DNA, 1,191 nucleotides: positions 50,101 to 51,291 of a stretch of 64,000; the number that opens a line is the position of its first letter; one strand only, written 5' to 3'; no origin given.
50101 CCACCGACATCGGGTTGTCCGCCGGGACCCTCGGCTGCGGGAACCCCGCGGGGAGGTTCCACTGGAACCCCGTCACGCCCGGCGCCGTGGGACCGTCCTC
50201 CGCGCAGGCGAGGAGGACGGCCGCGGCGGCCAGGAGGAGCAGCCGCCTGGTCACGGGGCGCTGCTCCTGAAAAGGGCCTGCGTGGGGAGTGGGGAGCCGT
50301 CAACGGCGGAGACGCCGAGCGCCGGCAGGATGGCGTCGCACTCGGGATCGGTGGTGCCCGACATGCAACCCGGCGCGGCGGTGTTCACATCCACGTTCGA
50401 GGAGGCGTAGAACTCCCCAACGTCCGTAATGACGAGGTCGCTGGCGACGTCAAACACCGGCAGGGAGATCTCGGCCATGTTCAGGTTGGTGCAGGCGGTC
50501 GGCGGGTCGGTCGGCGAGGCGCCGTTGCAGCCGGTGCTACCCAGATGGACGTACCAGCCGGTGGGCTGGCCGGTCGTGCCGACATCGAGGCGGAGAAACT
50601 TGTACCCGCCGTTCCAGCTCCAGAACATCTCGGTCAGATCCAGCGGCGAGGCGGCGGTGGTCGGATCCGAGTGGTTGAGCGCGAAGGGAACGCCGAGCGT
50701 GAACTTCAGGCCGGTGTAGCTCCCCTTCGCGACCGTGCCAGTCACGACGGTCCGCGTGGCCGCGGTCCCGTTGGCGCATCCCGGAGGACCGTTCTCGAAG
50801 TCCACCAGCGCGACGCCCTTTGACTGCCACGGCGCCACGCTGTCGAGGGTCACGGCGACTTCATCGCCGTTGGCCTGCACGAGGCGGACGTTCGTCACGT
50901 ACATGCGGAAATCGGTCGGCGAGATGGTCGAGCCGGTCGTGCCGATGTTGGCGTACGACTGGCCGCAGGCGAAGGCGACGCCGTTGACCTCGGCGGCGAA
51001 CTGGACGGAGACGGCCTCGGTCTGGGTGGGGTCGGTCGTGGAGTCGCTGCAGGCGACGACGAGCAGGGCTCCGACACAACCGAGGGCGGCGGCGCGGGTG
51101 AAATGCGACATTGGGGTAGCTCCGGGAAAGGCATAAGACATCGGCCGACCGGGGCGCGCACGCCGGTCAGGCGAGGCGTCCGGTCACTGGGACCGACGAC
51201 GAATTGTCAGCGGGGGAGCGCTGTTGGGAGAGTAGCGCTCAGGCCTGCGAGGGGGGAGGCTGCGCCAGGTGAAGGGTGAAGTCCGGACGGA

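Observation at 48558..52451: Stand-alone MbnP/MbnH-type 'metallo-mystery pair' extended by a cytochrome c lipoprotein, a Cys/His/Met-rich peptide and a small OMP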

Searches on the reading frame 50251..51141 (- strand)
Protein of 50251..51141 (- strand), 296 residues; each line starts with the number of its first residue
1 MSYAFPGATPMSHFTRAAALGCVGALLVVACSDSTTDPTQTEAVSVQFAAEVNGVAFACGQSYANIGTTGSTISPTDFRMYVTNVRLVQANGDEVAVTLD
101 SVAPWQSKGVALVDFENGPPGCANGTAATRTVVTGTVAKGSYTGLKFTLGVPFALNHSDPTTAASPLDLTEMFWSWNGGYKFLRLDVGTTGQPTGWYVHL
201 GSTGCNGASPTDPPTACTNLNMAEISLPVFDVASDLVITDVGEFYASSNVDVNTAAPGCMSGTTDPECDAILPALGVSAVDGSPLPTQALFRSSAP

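Call 3: search_protein_families(library=pfam, proteins=[window:50251-51141:-], max_evalue=0.01)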
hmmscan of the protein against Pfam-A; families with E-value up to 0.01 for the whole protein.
window:50251-51141:- (296 aa): 1 family
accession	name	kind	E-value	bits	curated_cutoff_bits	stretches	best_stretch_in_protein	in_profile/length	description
PF20243.3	MbnP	-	1.4e-45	156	27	1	42-261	2-189/189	MbnP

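Call 4: search_protein_families(library=ncbifam, proteins=[window:50251-51141:-], max_evalue=0.01)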
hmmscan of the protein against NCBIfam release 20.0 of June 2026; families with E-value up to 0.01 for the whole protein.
window:50251-51141:- (296 aa): 1 family
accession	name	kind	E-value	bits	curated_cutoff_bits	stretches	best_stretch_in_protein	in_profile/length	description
TIGR04052.2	MbnP_like_WxW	equivalog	1.3e-80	270.5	140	1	44-285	2-246/257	MbnP family copper-binding protein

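Call 20: find_homologous_proteins(query=window:50251-51141:-, max_evalue=0.00001)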
Query window:50251-51141:- (296 aa): 836 proteins with E <= 0.00001 among 5090 candidates; the best 120 are listed.
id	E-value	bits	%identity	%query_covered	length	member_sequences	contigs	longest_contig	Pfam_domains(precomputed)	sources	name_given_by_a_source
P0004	1.9e-186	637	100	97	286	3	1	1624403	PF20243.4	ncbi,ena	-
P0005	3.3e-164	564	88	97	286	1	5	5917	PF20243.4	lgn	-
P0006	4.2e-109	383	61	97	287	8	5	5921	PF20243.4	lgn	-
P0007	1.3e-89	319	55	90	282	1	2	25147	PF20243.4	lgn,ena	-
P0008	8.1e-89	316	52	95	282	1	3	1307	PF20243.4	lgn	-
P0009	2.8e-87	311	53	89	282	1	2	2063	PF20243.4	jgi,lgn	-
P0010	1.2e-85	306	52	91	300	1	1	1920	PF20243.4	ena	-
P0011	3.0e-85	304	51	91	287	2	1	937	PF20243.4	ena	-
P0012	9.9e-84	299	53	90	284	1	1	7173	PF20243.4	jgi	jgi:uncharacterized repeat protein (TIGR04052 family)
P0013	2.3e-82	295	52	88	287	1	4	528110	PF20243.4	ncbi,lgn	ncbi:MAG: metallo-mystery pair system four-Cys motif protein [Gemmatimonadota bacterium]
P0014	2.5e-82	295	50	95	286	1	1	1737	PF20243.4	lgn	-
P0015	4.6e-82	294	51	94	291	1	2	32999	PF20243.4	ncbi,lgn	ncbi:MAG: MbnP family copper-binding protein [Gemmatimonadales bacterium]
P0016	1.9e-81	292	53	92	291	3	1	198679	PF20243.4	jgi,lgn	-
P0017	6.9e-81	290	51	88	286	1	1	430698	PF20243.4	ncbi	-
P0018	7.8e-81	290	53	89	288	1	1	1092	PF20243.4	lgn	-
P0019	1.1e-80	289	52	88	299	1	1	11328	PF20243.4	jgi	jgi:uncharacterized repeat protein (TIGR04052 family)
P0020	3.1e-80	288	52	88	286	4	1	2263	PF20243.4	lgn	-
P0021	3.9e-80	288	54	90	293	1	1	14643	PF20243.4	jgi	jgi:uncharacterized repeat protein (TIGR04052 family)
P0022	5.0e-80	287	53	88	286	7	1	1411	PF20243.4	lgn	-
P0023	6.6e-80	287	54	84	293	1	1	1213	PF20243.4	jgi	jgi:uncharacterized repeat protein (TIGR04052 family)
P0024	1.5e-79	286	54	84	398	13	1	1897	PF20243.4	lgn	-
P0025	3.7e-79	284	50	95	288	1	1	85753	PF20243.4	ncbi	ncbi:MAG: metallo-mystery pair system four-Cys motif protein [Gemmatimonadales bacterium]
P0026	1.8e-78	282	49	93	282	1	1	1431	PF20243.4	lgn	-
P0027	1.8e-78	282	49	95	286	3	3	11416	PF20243.4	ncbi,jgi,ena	-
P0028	3.8e-78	281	49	92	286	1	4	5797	PF20243.4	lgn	-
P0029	9.4e-78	280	50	95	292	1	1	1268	PF20243.4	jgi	jgi:uncharacterized repeat protein (TIGR04052 family)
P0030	1.3e-77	279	51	94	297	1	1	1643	PF20243.4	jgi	-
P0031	1.5e-77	279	51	88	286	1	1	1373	PF20243.4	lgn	-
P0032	2.8e-77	278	49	94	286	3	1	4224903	PF20243.4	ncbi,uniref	ncbi:MbnP family copper-binding protein [Gaopeijia maritima]|uniref:MbnP family copper-binding prote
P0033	3.1e-77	278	51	91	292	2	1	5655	PF20243.4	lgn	-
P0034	4.3e-77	278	51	88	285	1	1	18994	PF20243.4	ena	-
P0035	4.5e-77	278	50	85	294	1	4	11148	PF20243.4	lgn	-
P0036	4.8e-77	277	50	92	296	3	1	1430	PF20243.4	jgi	jgi:uncharacterized repeat protein (TIGR04052 family)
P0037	1.6e-76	276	51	92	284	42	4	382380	PF20243.4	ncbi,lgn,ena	-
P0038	1.8e-76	276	51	86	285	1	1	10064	PF20243.4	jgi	jgi:uncharacterized repeat protein (TIGR04052 family)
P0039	2.2e-76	275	50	88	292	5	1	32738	PF20243.4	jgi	jgi:uncharacterized repeat protein (TIGR04052 family)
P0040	2.3e-76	275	49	95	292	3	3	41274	PF20243.4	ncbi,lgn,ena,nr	ncbi:MAG TPA: metallo-mystery pair system four-Cys motif protein [Gemmatimonadaceae bacterium]|nr:me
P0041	3.4e-76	275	48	88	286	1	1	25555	PF20243.4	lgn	-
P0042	4.4e-76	274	49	89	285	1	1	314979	PF20243.4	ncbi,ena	-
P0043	4.5e-76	274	48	90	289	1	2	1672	PF20243.4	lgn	-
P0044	4.6e-76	274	51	85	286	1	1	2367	PF20243.4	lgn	-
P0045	4.7e-76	274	48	93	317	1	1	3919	PF20243.4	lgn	-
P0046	8.0e-76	273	51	89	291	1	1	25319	PF20243.4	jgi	-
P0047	8.9e-76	273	48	95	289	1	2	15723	PF20243.4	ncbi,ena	-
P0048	8.9e-76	273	48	90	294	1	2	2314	PF20243.4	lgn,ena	-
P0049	1.2e-75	273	50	90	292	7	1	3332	PF20243.4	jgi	jgi:uncharacterized repeat protein (TIGR04052 family)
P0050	1.8e-75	272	49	91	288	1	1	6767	PF20243.4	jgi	jgi:uncharacterized repeat protein (TIGR04052 family)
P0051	1.9e-75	272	52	85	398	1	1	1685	PF20243.4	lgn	-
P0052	2.1e-75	272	49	90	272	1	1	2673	PF20243.4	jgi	jgi:uncharacterized repeat protein (TIGR04052 family)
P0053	2.4e-75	272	52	84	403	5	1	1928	PF20243.4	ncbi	-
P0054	2.6e-75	272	48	93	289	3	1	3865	PF20243.4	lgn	-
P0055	4.7e-75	271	52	84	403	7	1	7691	PF20243.4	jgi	jgi:uncharacterized repeat protein (TIGR04052 family)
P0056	9.9e-75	270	48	88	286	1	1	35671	PF20243.4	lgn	-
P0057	2.0e-74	269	48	91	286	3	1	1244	PF20243.4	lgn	-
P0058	2.2e-74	269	50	90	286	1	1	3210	PF20243.4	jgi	jgi:uncharacterized repeat protein (TIGR04052 family)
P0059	2.5e-74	269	50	88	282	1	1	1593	PF20243.4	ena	-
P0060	2.8e-74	268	50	88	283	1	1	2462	PF20243.4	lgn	-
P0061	3.4e-74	268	52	79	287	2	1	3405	PF20243.4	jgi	jgi:uncharacterized repeat protein (TIGR04052 family)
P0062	3.8e-74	268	49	89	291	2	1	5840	PF20243.4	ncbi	-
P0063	4.1e-74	268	49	86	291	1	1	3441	PF20243.4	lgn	-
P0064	5.9e-74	267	49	92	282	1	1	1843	PF20243.4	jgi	jgi:uncharacterized repeat protein (TIGR04052 family)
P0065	6.0e-74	267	51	83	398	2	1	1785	PF20243.4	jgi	jgi:uncharacterized repeat protein (TIGR04052 family)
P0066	6.1e-74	267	50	84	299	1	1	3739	PF20243.4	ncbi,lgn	-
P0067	8.0e-74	267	54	79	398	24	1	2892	PF20243.4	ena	-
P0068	8.3e-74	267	51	85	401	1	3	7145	PF20243.4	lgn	-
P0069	1.2e-73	266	48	95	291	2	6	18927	PF20243.4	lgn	-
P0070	1.2e-73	266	49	94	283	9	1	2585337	PF20243.4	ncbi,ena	-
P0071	1.4e-73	266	48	89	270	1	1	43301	PF20243.4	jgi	-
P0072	1.4e-73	266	47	96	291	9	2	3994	PF20243.4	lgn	-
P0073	1.6e-73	266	50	88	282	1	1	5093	PF20243.4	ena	-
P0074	1.8e-73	266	43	83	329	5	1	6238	PF20243.4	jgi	-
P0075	1.9e-73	266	47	90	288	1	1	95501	PF20243.4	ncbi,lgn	-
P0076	2.4e-73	265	50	86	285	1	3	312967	PF20243.4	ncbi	ncbi:MAG: MbnP family copper-binding protein [Vicinamibacterales bacterium]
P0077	3.0e-73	265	48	89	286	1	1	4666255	PF20243.4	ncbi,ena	-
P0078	3.9e-73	265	48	90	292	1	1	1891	PF20243.4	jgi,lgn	jgi:uncharacterized repeat protein (TIGR04052 family)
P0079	4.8e-73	264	51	84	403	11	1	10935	PF20243.4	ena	-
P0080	5.6e-73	264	47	88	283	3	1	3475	PF20243.4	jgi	jgi:uncharacterized repeat protein (TIGR04052 family)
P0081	6.6e-73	264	49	88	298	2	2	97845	PF20243.4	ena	-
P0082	1.3e-72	263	51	89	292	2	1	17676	PF20243.4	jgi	-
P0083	1.4e-72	263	52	85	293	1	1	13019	PF20243.4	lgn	-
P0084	1.4e-72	263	50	86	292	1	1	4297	PF20243.4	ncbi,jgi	jgi:uncharacterized repeat protein (TIGR04052 family)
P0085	1.9e-72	262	49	89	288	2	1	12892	PF20243.4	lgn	-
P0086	2.5e-72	262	50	84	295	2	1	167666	PF20243.4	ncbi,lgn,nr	ncbi:MAG: metallo-mystery pair system four-Cys motif protein [Vicinamibacterales bacterium]|nr:metal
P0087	2.6e-72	262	49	91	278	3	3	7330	PF20243.4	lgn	-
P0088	3.7e-72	261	50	85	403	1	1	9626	PF20243.4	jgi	jgi:uncharacterized repeat protein (TIGR04052 family)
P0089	4.2e-72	261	49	89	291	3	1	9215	PF20243.4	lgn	-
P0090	4.8e-72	261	53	84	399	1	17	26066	PF20243.4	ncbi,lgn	-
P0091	5.0e-72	261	50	85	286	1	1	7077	PF20243.4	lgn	-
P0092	5.2e-72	261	49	85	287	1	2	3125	PF20243.4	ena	-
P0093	5.7e-72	261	44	96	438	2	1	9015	PF13442.12,PF00034.27,PF20243.4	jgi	jgi:uncharacterized repeat protein (TIGR04052 family)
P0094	6.2e-72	261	51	85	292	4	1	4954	PF20243.4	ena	-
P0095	7.6e-72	260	52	79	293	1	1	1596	PF20243.4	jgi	jgi:uncharacterized repeat protein (TIGR04052 family)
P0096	9.3e-72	260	49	86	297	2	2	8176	PF20243.4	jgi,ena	-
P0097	9.8e-72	260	53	87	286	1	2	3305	PF20243.4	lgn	-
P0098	1.1e-71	260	50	92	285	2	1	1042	PF20243.4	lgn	-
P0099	1.1e-71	260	47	92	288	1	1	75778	PF20243.4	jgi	jgi:uncharacterized repeat protein (TIGR04052 family)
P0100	1.2e-71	260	52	85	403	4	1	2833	PF20243.4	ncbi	-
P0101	1.3e-71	260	42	83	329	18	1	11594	PF20243.4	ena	-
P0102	1.5e-71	259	49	81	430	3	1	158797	PF13442.12,PF00034.27,PF20243.4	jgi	jgi:uncharacterized repeat protein (TIGR04052 family)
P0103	2.2e-71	259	48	85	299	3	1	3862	PF20243.4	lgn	-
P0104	2.4e-71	259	48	89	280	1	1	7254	PF20243.4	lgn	-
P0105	3.4e-71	258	47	91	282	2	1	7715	PF20243.4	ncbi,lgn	ncbi:MAG TPA: MbnP family copper-binding protein [Myxococcaceae bacterium]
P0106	3.7e-71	258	46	90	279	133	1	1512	PF20243.4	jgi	jgi:uncharacterized repeat protein (TIGR04052 family)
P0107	3.8e-71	258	48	91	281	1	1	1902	PF20243.4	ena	-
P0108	4.5e-71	258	47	94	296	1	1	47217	PF20243.4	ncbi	ncbi:MAG: MbnP family copper-binding protein [Gemmatimonas sp.]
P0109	4.6e-71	258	48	88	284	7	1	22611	PF20243.4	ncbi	-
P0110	6.7e-71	257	46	90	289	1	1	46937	PF20243.4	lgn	-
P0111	7.5e-71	257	47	88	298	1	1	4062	PF20243.4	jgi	jgi:uncharacterized repeat protein (TIGR04052 family)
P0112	1.8e-70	256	47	94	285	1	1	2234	PF20243.4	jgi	jgi:uncharacterized repeat protein (TIGR04052 family)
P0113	1.9e-70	256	51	86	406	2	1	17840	PF20243.4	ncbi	-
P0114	2.3e-70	256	47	89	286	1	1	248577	PF20243.4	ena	-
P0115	3.2e-70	255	41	94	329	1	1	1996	PF20243.4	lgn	-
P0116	3.5e-70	255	47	86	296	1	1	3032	PF20243.4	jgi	jgi:uncharacterized repeat protein (TIGR04052 family)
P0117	3.8e-70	255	43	86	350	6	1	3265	PF20243.4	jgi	jgi:hypothetical protein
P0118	4.0e-70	255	50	86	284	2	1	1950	PF20243.4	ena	-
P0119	4.5e-70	255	48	84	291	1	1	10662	PF20243.4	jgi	jgi:uncharacterized repeat protein (TIGR04052 family)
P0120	4.6e-70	255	49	85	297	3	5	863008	PF20243.4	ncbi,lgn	-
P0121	4.9e-70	254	41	94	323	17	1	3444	PF20243.4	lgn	-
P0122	5.1e-70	254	43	94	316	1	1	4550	PF20243.4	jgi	jgi:uncharacterized repeat protein (TIGR04052 family)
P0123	5.5e-70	254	49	94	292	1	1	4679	PF20243.4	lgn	-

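Call 22: find_related_loci(query=A2, collection=genome_contigs, flank=8000)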
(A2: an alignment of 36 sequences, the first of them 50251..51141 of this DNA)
Query A2 (296 aa) in genome_contigs; peptide patterns used: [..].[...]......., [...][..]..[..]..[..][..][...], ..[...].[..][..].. (x = any residue, [..] = any of these).
600 stretches matched a pattern (row limit reached: there are more); 531 encode a relative of the query (tblastn E <= 1e-3); the best 80 are kept; 80 distinct loci.
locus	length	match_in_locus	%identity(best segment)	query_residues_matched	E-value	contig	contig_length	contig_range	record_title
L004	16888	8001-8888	92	1-296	0e+0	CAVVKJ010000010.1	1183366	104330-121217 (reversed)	MAG: uncultured Gemmatimonadales bacterium isolate MFD04716.bin.2.176 genome assembly, contig: contig_4, whole genome sh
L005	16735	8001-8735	57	40-283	2e-85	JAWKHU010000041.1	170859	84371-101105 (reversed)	MAG: Vicinamibacterales bacterium isolate ABC2.44 ABC2.44.fa-41, whole genome shotgun sequence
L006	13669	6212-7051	51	15-292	2e-82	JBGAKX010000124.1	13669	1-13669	MAG: Blastocatellia bacterium isolate MAG_AAO_H125.29 AAOH125-29_opera_contig_8133, whole genome shotgun sequence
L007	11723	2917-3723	49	26-278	3e-82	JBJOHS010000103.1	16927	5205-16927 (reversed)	MAG: Pseudomonadota bacterium isolate sharkriverslough_2019_sw_WHONDRS-S19S_0042_B_bin.70 scaffold_991546, whole genome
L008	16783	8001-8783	51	31-291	7e-82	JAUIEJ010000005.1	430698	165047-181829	MAG: Gemmatimonadota bacterium isolate 8_bin.26 NODE_39_length_430698_cov_2.596020, whole genome shotgun sequence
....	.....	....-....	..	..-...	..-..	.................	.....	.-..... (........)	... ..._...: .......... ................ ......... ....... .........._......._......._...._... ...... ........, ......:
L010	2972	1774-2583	49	36-291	4e-82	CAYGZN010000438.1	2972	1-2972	MAG TPA_asm: uncultured Burkholderiaceae bacterium isolate ERP119294_co1_443 genome assembly, contig: NODE_64633_length_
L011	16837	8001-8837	50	23-296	3e-81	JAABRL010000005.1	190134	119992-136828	MAG: Gemmatimonas sp. isolate S07.Bin085 NODE_5_length_190134_cov_14.1452, whole genome shotgun sequence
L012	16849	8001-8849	49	5-296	6e-80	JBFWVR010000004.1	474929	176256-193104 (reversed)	MAG: Vicinamibacterales bacterium isolate CA_2019_TPBF_99 NODE_148_length_474929_cov_13.271166_TPBF, whole genome shotgu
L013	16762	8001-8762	47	44-296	8e-79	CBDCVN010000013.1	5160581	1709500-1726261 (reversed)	MAG: Trueperaceae bacterium isolate f75358e7-05db-490e-a76d-0b7b0ca57d15 genome assembly, contig: contig_11, whole genom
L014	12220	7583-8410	48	20-281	1e-78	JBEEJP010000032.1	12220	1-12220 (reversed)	MAG: Pseudomonadota bacterium isolate cobbmillcreek_2019_sw_WHONDRS-S19S_0090_A_bin.17 scaffold_0000630, whole genome sh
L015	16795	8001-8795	50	25-291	2e-78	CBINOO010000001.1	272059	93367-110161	MAG TPA_asm: uncultured Acidimicrobiia bacterium isolate SRR16817029_binner12_Refined_12 genome assembly, contig: ERZ273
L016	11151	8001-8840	48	12-291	1e-78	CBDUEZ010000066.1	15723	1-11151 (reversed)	MAG TPA_asm: uncultured bacterium isolate SRR22808126_concoct_4 genome assembly, contig: ERZ25043457.1991, whole genome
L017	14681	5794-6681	47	13-296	2e-78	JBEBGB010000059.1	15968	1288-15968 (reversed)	MAG: Vicinamibacterales bacterium isolate ASF_11 NODE_1897_length_15968_cov_11.161447, whole genome shotgun sequence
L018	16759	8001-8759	51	40-291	8e-78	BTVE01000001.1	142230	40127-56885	MAG: Acidimicrobiia bacterium AMX-MBFR-57 DNA, sequence001, whole genome shotgun sequence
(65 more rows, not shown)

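Call 41: search_protein_families(library=pfam, proteins=[L004:6627-7460:+], max_evalue=0.01)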
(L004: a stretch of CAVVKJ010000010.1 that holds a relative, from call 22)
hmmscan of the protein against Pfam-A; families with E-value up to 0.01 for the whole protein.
L004:6627-7460:+ (277 aa): 9 families
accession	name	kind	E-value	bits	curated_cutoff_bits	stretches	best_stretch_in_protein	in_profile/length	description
PF02276.23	CytoC_RC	-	1.6e-08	34.7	22.4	1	71-158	213-298/310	Photosynthetic reaction centre cytochrome C subunit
PF13414.12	TPR_11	-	1.4e-05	25.1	26.8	1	237-267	1-31/42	TPR repeat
PF13429.12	TPR_15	-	0.00011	22.2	26.2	1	223-270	139-186/280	Tetratricopeptide repeat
PF13371.12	TPR_9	-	0.0005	20.5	35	1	205-271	4-69/73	Tetratricopeptide repeat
PF13432.12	TPR_16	-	0.00088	20.1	32.7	1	214-263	15-64/65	Tetratricopeptide repeat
PF14559.12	TPR_19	-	0.00095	19.9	25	1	242-271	3-32/68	Tetratricopeptide repeat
PF07719.23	TPR_2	-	0.001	19.5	27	1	234-263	5-34/34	Tetratricopeptide repeat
PF13428.12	TPR_14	-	0.0019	19.2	23.5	1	236-270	7-41/44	Tetratricopeptide repeat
PF00515.34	TPR_1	-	0.005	17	27.8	1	236-263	7-34/34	Tetratricopeptide repeat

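Call 43: search_solved_structures(query=window:50251-51141:-, max_evalue=0.001, show_alignments=2)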
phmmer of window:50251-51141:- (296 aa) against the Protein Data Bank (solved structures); distinct sequences matched with E-value up to 0.001: 1.
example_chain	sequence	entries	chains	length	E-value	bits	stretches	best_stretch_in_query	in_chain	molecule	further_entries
7l6g_A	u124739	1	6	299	8.5e-37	130.5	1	40-286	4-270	Metallo-mystery pair system four-Cys motif protein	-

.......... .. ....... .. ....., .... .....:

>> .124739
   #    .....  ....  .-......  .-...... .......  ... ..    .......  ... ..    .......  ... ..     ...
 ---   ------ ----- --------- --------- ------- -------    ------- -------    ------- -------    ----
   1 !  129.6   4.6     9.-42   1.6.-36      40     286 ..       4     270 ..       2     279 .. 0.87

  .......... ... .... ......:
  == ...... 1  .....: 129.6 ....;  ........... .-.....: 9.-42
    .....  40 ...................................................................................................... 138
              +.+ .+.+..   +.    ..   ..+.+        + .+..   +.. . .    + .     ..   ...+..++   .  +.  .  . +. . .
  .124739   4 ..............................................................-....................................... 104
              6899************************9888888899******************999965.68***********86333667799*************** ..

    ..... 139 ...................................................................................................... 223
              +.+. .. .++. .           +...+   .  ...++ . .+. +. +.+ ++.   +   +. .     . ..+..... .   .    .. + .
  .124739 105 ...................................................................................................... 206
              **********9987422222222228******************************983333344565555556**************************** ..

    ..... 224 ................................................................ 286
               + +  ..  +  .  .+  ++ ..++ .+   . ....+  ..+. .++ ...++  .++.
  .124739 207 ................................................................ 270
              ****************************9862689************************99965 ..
